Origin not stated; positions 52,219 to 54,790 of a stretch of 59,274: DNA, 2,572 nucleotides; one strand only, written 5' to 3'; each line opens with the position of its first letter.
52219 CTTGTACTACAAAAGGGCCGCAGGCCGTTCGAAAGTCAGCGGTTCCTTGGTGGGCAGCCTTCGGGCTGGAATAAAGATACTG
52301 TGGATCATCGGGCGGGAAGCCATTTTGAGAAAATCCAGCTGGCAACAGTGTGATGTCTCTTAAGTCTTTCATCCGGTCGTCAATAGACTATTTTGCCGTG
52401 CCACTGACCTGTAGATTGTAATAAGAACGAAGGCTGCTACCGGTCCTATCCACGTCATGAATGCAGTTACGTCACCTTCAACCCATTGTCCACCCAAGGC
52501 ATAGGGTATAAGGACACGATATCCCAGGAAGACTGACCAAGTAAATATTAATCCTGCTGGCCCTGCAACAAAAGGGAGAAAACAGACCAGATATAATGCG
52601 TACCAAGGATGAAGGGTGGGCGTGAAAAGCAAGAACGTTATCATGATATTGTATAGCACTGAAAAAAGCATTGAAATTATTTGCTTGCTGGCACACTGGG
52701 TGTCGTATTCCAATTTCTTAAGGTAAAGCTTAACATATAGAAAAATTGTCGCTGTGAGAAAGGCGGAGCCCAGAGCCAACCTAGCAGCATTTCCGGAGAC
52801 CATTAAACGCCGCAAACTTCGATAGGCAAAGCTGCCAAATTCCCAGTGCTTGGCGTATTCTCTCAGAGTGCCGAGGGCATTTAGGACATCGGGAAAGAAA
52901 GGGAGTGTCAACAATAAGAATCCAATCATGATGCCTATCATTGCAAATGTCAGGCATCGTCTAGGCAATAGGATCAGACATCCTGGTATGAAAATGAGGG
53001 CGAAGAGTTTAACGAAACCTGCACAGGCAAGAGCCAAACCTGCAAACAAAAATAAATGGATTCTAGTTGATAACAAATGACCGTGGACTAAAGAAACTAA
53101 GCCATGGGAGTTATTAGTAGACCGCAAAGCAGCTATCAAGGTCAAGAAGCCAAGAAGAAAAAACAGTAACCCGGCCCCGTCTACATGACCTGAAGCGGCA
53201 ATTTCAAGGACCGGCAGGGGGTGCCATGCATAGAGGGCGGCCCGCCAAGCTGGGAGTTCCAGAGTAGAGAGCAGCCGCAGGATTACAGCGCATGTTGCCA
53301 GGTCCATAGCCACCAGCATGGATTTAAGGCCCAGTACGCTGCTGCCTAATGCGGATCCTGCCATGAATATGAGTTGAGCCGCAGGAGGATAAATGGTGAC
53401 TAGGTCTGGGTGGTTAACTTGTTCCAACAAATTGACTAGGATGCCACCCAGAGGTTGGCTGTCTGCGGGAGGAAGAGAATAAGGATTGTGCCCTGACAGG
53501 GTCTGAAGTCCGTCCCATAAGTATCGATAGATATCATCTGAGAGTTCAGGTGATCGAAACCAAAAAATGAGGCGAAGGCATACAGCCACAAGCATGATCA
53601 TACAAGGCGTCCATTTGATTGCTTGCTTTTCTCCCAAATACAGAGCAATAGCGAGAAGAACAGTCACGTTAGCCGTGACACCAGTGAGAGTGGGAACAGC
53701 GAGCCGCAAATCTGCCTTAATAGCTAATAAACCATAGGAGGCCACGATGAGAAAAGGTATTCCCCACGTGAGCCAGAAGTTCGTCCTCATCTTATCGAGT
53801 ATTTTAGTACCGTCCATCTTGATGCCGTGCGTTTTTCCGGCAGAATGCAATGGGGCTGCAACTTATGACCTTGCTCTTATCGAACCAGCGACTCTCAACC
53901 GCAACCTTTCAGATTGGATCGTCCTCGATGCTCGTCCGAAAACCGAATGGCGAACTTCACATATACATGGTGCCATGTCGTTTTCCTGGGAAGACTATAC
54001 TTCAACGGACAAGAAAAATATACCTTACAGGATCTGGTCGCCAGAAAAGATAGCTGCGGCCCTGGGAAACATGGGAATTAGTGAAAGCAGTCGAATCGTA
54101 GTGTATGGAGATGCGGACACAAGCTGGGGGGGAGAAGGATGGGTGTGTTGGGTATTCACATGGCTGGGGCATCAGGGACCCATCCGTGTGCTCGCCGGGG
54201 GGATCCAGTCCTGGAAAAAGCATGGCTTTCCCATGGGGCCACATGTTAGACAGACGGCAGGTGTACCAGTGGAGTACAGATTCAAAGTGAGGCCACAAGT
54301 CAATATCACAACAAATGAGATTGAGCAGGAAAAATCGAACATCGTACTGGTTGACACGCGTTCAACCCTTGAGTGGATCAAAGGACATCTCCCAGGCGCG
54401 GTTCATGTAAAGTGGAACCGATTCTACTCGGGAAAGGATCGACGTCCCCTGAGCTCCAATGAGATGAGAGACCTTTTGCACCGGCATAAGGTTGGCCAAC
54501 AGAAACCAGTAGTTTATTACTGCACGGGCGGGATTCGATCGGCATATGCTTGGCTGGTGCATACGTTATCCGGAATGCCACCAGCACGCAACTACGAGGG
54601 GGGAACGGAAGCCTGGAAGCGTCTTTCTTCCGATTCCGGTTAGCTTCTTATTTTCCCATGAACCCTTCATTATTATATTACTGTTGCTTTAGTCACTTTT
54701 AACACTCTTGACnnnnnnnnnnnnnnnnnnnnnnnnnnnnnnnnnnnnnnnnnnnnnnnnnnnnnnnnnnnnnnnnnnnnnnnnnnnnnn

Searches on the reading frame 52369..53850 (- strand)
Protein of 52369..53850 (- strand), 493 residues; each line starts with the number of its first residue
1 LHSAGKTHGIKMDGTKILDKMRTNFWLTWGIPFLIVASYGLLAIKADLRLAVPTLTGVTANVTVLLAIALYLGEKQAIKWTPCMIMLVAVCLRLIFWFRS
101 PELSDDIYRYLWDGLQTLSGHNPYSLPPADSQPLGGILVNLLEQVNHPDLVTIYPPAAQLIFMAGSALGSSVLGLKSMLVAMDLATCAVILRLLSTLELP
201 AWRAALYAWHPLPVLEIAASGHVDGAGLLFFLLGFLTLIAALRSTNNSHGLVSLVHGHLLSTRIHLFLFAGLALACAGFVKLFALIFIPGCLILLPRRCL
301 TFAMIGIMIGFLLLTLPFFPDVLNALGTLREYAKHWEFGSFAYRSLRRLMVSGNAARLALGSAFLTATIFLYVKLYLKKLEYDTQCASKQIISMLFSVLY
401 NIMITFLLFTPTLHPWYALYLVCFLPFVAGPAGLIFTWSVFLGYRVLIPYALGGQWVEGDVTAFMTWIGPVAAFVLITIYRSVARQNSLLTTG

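Call 5: search_protein_families(library=pfam, proteins=[window:52369-53850:-], max_evalue=0.01)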
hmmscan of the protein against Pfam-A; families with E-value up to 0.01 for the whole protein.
window:52369-53850:- (493 aa): 0 families

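Call 14: search_protein_families(library=ncbifam, proteins=[window:52369-53850:-], max_evalue=0.001)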
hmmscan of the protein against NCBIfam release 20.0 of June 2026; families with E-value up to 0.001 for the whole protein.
window:52369-53850:- (493 aa): 0 families

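Call 33: search_protein_families(library=pfam, proteins=[window:52369-53850:-], max_evalue=5)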
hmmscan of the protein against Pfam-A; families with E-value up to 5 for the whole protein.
window:52369-53850:- (493 aa): 2 families
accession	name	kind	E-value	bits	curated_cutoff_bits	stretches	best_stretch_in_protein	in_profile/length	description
PF06847.16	Arc_PepC_II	-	0.19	12.8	29.9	1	21-42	64-85/93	Archaeal Peptidase A24 C-terminus Type II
PF10856.13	DUF2678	-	0.28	11.6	27.8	1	49-106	31-90/118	Protein of unknown function (DUF2678)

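Call 45: find_homologous_proteins(query=window:52369-53850:-, max_evalue=0.001)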
Query window:52369-53850:- (493 aa): 755 proteins with E <= 0.001 among 8000 candidates; the best 120 are listed.
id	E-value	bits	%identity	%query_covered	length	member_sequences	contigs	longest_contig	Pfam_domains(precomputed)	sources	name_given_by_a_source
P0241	6.3e-266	901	100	83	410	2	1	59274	-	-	-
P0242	2.4e-260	883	84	98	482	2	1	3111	-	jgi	jgi:hypothetical protein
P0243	1.0e-154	534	59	89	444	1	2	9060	-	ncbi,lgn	-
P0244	7.0e-154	532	58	89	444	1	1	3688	-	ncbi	-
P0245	7.4e-154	531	59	90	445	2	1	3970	-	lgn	-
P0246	4.3e-153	529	58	90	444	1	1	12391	-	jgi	jgi:hypothetical protein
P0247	2.2e-140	487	51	93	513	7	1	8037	PF26314.1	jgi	jgi:hypothetical protein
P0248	1.1e-139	485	49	95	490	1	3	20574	PF26314.1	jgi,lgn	jgi:hypothetical protein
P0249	3.5e-135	470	52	91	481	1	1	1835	PF26314.1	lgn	-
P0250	7.2e-135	469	52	91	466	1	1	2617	PF26314.1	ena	-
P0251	1.9e-134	467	49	94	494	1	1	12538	-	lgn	-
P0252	5.5e-134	466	51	93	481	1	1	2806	-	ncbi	-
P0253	9.1e-134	465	51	94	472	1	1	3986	PF26314.1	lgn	-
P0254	9.6e-134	465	48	94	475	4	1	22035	PF26314.1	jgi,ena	-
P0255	4.7e-133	463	47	93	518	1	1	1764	PF26314.1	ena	-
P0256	1.1e-132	462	49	96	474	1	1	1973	PF26314.1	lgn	-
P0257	1.2e-131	458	48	93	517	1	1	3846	PF26314.1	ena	-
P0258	4.1e-131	456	48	94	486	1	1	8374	PF26314.1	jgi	jgi:hypothetical protein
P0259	4.5e-131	456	49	94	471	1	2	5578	PF26314.1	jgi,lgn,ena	jgi:hypothetical protein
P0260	1.0e-130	455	48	97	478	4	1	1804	PF26314.1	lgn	-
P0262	6.4e-130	452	53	88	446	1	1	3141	PF26314.1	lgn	-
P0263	6.6e-130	452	47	95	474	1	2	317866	PF26314.1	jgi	jgi:hypothetical protein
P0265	3.7e-129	450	45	98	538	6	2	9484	PF26314.1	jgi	jgi:hypothetical protein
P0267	8.2e-129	449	48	98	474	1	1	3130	PF26314.1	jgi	jgi:hypothetical protein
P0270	1.4e-128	448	47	97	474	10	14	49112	PF26314.1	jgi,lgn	jgi:hypothetical protein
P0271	2.5e-128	447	48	95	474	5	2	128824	PF09594.17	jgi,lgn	-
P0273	1.4e-127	445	49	89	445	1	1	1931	PF09594.17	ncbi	-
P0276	6.1e-127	443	46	97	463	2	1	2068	PF26314.1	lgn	-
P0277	6.6e-127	443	48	94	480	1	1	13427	PF26314.1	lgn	-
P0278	6.6e-127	443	52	84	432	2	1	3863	PF26314.1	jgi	-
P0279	8.7e-127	442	49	89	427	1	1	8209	PF26314.1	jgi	jgi:hypothetical protein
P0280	1.4e-126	442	48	94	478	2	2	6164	PF09594.17,PF26314.1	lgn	-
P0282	1.9e-126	441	48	93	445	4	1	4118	PF26314.1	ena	-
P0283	2.1e-126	441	50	94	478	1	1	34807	PF26314.1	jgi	jgi:hypothetical protein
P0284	2.6e-126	441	49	91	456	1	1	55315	PF26314.1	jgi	jgi:hypothetical protein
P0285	2.8e-126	440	46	94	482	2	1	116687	PF09594.17,PF26314.1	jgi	jgi:hypothetical protein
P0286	3.9e-126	440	50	92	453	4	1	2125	PF26314.1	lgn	-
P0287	1.6e-125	438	51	84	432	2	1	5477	PF26314.1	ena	-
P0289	2.1e-125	438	46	94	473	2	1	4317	PF09594.17,PF26314.1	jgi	jgi:Glycosyltransferase family 87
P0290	4.9e-125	436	45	93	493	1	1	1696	PF09594.17,PF26314.1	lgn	-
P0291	4.9e-125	436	46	94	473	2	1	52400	PF09594.17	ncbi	-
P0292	8.5e-125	436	48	90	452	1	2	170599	PF26314.1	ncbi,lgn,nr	ncbi:MAG: hypothetical protein EG822_07550 [Deltaproteobacteria bacterium]|nr:hypothetical protein [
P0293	9.5e-125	435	45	98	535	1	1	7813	PF09594.17,PF26314.1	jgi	jgi:hypothetical protein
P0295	1.5e-124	435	48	95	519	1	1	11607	PF26314.1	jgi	jgi:hypothetical protein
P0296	1.7e-124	435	49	89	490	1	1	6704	PF26314.1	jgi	jgi:hypothetical protein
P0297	1.7e-124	435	49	85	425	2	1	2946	PF26314.1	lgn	-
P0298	4.8e-124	433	48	94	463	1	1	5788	PF09594.17,PF26314.1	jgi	jgi:hypothetical protein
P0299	5.1e-124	433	46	92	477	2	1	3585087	PF26314.1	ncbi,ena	-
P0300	7.5e-124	432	47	95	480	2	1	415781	PF26314.1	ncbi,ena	-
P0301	7.5e-124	432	47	93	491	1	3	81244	PF26314.1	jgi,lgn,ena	jgi:hypothetical protein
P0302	1.5e-123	431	48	89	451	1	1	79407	PF26314.1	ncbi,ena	-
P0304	1.7e-123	431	48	90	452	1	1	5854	PF26314.1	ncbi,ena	-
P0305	3.7e-123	430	49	87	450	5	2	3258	PF09594.17,PF26314.1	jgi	jgi:hypothetical protein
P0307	9.9e-123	429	44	95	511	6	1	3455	PF09594.17,PF26314.1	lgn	-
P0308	1.0e-122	429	48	89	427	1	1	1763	PF26314.1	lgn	-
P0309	2.0e-122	428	46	92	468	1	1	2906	PF26314.1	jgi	jgi:hypothetical protein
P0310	2.6e-122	427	47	91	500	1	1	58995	PF26314.1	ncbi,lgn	-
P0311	2.6e-122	427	48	89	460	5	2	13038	PF26314.1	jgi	jgi:hypothetical protein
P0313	3.8e-122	427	47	94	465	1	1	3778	PF09594.17,PF26314.1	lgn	-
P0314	3.8e-122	427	48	93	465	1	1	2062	PF09594.17,PF26314.1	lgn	-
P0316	5.9e-122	426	46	88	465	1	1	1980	PF26314.1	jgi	jgi:hypothetical protein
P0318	9.4e-122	426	48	88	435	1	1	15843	PF26314.1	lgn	-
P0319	1.0e-121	425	50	88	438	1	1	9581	PF26314.1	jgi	jgi:hypothetical protein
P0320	1.5e-121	425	44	92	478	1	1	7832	PF26314.1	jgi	jgi:hypothetical protein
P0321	1.7e-121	425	48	94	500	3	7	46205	PF26314.1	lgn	-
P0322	3.8e-121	424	46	93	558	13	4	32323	PF26314.1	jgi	-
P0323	5.5e-121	423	45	93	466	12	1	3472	PF26314.1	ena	-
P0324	7.3e-121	423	46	93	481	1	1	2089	PF09594.17,PF26314.1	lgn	-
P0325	8.2e-121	422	46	94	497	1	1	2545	PF09594.17,PF26314.1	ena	-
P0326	9.0e-121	422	47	90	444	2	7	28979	PF09594.17,PF26314.1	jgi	jgi:hypothetical protein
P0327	1.4e-120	422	47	88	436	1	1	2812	PF26314.1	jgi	jgi:hypothetical protein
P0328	1.5e-120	422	47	91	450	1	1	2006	PF26314.1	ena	-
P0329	1.9e-120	421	46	95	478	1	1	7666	PF09594.17,PF26314.1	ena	-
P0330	3.1e-120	421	46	92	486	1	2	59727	PF26314.1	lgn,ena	-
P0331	4.3e-120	420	49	86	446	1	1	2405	PF26314.1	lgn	-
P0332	5.3e-120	420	48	91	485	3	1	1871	PF09594.17,PF26314.1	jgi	jgi:hypothetical protein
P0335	3.3e-119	417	45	95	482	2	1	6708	PF26314.1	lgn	-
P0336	3.9e-119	417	46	92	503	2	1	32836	PF26314.1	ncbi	ncbi:MAG: hypothetical protein WAW37_00530 [Syntrophobacteraceae bacterium]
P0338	5.5e-119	416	47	91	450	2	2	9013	PF26314.1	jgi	jgi:hypothetical protein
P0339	5.7e-119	416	45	94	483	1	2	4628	PF09594.17,PF26314.1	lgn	-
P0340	8.1e-119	416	45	95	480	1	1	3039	PF09594.17,PF26314.1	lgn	-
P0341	8.4e-119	416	47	91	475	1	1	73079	PF09594.17,PF26314.1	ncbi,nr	ncbi:MAG: glycosyltransferase 87 family protein [Gallionella sp.]|nr:glycosyltransferase 87 family p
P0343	9.6e-119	416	45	93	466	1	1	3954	PF26314.1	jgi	jgi:hypothetical protein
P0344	1.0e-118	415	47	95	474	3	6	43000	PF26314.1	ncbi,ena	-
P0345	1.4e-118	415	52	67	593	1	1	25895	PF26314.1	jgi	-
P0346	1.6e-118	415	46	97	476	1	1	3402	PF26314.1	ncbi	-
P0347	3.1e-118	414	46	90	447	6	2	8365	PF26314.1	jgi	jgi:hypothetical protein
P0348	7.3e-118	413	47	94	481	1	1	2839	PF09594.17,PF26314.1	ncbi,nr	ncbi:MAG: glycosyltransferase 87 family protein [Sedimentisphaerales bacterium]|nr:glycosyltransfera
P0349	7.7e-118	413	46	96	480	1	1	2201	PF09594.17,PF26314.1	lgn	-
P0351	1.1e-117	412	48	90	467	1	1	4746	PF26314.1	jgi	jgi:hypothetical protein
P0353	1.4e-117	412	47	92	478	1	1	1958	PF09594.17,PF26314.1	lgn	-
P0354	2.0e-117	411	47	94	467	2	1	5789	PF09594.17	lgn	-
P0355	3.8e-117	410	45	94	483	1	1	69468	PF09594.17,PF26314.1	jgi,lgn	jgi:hypothetical protein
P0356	3.8e-117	410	48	88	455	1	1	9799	PF26314.1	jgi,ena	-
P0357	5.8e-117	410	48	91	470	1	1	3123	PF09594.17,PF26314.1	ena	-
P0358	6.1e-117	410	47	91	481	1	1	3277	PF26314.1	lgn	-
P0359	6.5e-117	410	47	88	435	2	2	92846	PF26314.1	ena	-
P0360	6.7e-117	410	43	95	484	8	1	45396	PF09594.17,PF26314.1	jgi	jgi:hypothetical protein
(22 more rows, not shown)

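Call 68: predict_structure(alignment_id=A3)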
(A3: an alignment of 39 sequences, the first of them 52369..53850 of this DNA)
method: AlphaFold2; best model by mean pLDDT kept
length: 493 residues; sequences in the alignment: 39
mean_pLDDT: 85.1   pTM: 0.88
mean pLDDT of the five models: 85.1, 83.5, 83.4, 81.8, 80.3
residues with pLDDT >= 90: 241; 70-90: 178; 50-70: 67; < 50: 7
segments of 3 or more residues with pLDDT < 50: 124-127
pLDDT, mean of each block of 10 residues (from residue 1): 62 81 88 98 92 94 96 92 98 94 77 67 51 61 66 80 90 92 98 96 97 93 94 96 75 56 90 96 92 91 97 91 81 66 88 88 95 95 73 95 89 75 91 89 81 75 85 87 85 68
secondary structure, 60 per line:
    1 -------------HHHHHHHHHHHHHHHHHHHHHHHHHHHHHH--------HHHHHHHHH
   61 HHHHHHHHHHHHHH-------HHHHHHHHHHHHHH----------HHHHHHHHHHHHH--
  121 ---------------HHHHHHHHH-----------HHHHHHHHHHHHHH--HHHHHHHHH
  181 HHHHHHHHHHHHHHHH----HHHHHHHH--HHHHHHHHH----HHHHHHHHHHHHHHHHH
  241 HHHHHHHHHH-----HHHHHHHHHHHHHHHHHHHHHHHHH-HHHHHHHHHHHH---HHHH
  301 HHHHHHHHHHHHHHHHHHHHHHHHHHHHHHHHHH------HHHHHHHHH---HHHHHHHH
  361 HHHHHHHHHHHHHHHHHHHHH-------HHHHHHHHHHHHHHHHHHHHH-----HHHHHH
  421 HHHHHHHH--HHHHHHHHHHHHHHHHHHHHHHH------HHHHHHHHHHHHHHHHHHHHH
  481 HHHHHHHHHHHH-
elements in order: H14-43 H52-74 H82-95 H106-118 H136-144 H156-169 H172-196 H201-208 H211-219 H224-250 H256-280 H282-293 H297-334 H341-349 H353-381 H389-409 H415-428 H431-453 H460-492

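Call 73: fold_search(model_id=the predicted structure, library=pdb)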
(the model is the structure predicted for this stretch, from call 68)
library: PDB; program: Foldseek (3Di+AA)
matches with E <= 10: 365; with E <= 0.001: 2
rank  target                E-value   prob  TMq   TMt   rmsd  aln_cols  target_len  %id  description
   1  9s6r_A                1.8e-04  1.00  0.50  0.62   7.9       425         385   16  Ternary cryo-EM structure of yeast ALG3 with Dol25-PP-GlcNAc2Man5, Dol25-P-Man, and Fab (released 2026-03-18)
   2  9wno_A                2.3e-04  1.00  0.50  0.59   8.4       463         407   14  Cryo-EM structure of Candida glabrata GPI mannosyltransferase I bound to Dol-P-Man (released 2025-12-03)
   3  8imx_U                3.1e-03  1.00  0.50  0.58   6.9       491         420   13  Cryo-EM structure of GPI-T with a chimeric GPI-anchored protein (released 2023-08-16)
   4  9dm7_A                3.5e-03  1.00  0.40  0.50   8.4       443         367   16  mannosyltransferase PimE in complex with Fab_E6 (released 2025-06-25)
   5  9ub7_B                5.9e-03  1.00  0.45  0.54   9.4       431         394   14  Structure of glycosylphosphatidylinositol transamidase,state 1 (released 2026-04-08)
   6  9dm5                  1.0e-02  1.00  0.44  0.53   8.0       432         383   18  Product-Bound mannosyltransferase PimE (released 2025-06-25)
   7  8pn9_A                2.0e-02  1.00  0.38  0.30  16.4       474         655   14  Structure of human oligosaccharyltransferase OST-A complex bound to NGI-1 (released 2024-05-08)
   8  6snh_X                2.3e-02  1.00  0.48  0.49   7.4       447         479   13  Cryo-EM structure of yeast ALG6 in complex with 6AG9 Fab and Dol25-P-Glc (released 2020-03-11)
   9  6p25_B                8.1e-02  1.00  0.31  0.23   7.0       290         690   11  Structure of S. cerevisiae protein O-mannosyltransferase Pmt1-Pmt2 complex bound to the sugar donor and a peptide acce (released 2019-07-10)
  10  6hc2_A                4.8e-01  0.20  0.16  0.19  22.6       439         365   12  Crystal structure of NuMA/LGN hetero-hexamers (released 2019-05-29)
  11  8agb_A                6.4e-01  0.77  0.35  0.28  17.0       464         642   12  Structure of yeast oligosaccharylransferase complex with lipid-linked oligosaccharide bound (released 2022-12-07)
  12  6hc2_C                7.2e-01  0.16  0.16  0.20  22.8       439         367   11  Crystal structure of NuMA/LGN hetero-hexamers (released 2019-05-29)
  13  6z3z_B                8.1e-01  0.06  0.12  0.13  24.4       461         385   13  CryoEM structure of horse sodium/proton exchanger NHE9 without C-terminal regulatory domain in an inward-facing confor (released 2020-11-04)
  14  6gwh                  8.4e-01  0.11  0.15  0.16  21.2       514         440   11  Outward-facing conformation of a multidrug resistance MATE family transporter of the MOP superfamily. (released 2019-06-05)
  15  3qtn                  8.8e-01  0.10  0.12  0.15  19.6       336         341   14  Structure of S. pombe nuclear import adaptor Nro1 (Space group P6522) (released 2011-09-21)
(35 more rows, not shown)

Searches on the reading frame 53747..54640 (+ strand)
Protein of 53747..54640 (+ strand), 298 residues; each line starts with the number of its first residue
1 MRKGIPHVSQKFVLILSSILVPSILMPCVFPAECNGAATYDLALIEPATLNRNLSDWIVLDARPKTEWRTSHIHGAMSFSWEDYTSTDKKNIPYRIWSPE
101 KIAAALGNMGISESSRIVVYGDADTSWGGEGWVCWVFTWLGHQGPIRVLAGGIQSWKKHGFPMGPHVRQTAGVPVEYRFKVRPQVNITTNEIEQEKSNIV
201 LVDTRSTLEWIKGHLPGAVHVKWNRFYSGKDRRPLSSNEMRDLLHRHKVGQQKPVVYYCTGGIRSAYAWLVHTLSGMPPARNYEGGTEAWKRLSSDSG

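Call 5: search_protein_families(library=pfam, proteins=[window:53747-54640:+], max_evalue=0.01)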
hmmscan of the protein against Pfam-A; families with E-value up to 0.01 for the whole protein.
window:53747-54640:+ (298 aa): 1 family
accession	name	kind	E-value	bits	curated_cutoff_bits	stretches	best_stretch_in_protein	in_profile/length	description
PF00581.25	Rhodanese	-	2e-32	112.1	22.2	2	194-292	9-101/102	Rhodanese-like domain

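Call 14: search_protein_families(library=ncbifam, proteins=[window:53747-54640:+], max_evalue=0.001)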
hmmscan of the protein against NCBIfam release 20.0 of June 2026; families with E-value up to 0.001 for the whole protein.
window:53747-54640:+ (298 aa): 13 families
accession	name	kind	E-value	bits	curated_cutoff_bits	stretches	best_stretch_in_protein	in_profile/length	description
NF008557.0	PRK11493.1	equivalog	1.8e-18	66.6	250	1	66-290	40-269/281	3-mercaptopyruvate sulfurtransferase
NF045521.1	rhoda_near_glyco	subfamily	1.6e-14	53.9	145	2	186-266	19-84/144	rhodanese homology domain-containing protein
NF045694.1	seleno_TsoB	exception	2.8e-10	38.9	805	1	190-290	53-149/572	rhodanese/DsbD fusion-like selenoprotein TsoB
NF006444.0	PRK08762.1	equivalog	2.2e-09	36.4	449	1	186-293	16-110/387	molybdopterin-synthase adenylyltransferase MoeB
NF001133.1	PRK00142.1-1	equivalog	1.4e-08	34.6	170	1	195-266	118-179/229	oxygen-dependent tRNA uridine(34) hydroxylase TrhO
NF008750.0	PRK11784.1-2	equivalog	8.3e-07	28.4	241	0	192-221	9-38/346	tRNA 2-selenouridine(34) synthase MnmH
NF005902.0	PRK07878.1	equivalog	9.2e-07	28.1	647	1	191-292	296-383/392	adenylyltransferase/sulfurtransferase MoeZ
TIGR03167.1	tRNA_sel_U_synt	equivalog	2.1e-05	24.1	219.75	0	198-220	2-24/311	tRNA 2-selenouridine(34) synthase MnmH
NF041203.1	rhodanese_LYCAU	equivalog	3.1e-05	23.6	115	0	41-87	19-69/126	rhodanese-related (seleno)protein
NF005646.0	PRK07411.1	equivalog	3.7e-05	23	633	1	190-292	291-381/390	molybdopterin-synthase adenylyltransferase MoeB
NF008752.0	PRK11784.1-4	equivalog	0.00011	21.2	266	0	186-220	6-40/357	tRNA 2-selenouridine(34) synthase MnmH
TIGR04568.1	arch_SelU_Nterm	equivalog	0.00048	20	200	0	187-221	91-126/215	selenouridine synthase SelU-like subunit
NF003703.0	PRK05320.1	equivalog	0.00053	19.7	331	0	195-286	128-209/280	sulfurtransferase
